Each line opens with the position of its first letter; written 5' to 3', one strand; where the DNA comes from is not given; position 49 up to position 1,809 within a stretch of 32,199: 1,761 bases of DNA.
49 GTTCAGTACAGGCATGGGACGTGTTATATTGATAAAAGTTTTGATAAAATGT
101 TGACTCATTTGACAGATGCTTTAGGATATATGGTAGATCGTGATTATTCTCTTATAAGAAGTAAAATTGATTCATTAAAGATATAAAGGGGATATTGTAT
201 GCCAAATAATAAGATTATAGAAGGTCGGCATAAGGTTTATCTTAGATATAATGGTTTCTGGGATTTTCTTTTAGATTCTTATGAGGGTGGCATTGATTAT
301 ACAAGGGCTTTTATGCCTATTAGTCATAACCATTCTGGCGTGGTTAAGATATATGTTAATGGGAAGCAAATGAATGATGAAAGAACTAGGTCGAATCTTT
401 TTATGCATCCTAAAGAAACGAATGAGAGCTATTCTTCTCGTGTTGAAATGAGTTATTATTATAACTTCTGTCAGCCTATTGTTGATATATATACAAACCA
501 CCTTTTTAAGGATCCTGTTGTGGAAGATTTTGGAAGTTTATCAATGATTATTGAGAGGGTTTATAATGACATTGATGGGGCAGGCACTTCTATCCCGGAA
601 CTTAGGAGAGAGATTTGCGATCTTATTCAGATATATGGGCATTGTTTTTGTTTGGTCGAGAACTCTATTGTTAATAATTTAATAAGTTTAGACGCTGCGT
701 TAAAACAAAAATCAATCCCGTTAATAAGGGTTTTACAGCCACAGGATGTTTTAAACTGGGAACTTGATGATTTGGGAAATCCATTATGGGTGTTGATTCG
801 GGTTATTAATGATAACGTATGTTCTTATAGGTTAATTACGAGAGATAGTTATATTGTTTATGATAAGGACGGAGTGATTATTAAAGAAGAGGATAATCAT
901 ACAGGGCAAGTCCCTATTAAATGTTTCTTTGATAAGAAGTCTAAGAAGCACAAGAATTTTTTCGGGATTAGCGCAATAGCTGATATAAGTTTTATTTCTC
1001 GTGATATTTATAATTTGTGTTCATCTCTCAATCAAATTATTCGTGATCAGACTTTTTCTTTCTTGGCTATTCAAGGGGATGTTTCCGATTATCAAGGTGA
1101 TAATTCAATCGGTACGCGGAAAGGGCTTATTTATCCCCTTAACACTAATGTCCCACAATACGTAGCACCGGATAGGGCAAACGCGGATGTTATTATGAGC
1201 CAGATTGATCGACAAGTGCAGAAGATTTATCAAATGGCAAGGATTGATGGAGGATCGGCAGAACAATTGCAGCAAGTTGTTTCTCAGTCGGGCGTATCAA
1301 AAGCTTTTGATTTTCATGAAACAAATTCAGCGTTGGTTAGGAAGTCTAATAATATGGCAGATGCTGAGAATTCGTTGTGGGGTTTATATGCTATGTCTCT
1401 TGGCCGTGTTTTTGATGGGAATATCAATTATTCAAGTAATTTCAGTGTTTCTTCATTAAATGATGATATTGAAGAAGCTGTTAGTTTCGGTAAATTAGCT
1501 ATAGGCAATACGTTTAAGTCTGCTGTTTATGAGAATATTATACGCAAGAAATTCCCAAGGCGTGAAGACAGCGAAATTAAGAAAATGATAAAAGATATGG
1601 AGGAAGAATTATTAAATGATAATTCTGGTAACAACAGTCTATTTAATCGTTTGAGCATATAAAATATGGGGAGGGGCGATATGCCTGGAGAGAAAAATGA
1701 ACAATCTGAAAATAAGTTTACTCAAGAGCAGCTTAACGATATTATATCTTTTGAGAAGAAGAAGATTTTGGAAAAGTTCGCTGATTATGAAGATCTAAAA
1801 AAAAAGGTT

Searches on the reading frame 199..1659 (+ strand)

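Call 39: search_protein_families(library=phrogs, proteins=[window:199-1659:+], max_evalue=0.001)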
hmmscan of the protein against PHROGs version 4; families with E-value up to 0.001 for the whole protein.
window:199-1659:+ (487 aa): 3 families
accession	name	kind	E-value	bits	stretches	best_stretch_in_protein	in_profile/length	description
phrog_145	-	head and packaging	5.9e-54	184.6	1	3-477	6-472/493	portal protein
phrog_20858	-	unknown function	1.1e-15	58.6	1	305-468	20-190/250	-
phrog_12458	-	unknown function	3.1e-12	47.4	1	64-253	59-255/265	-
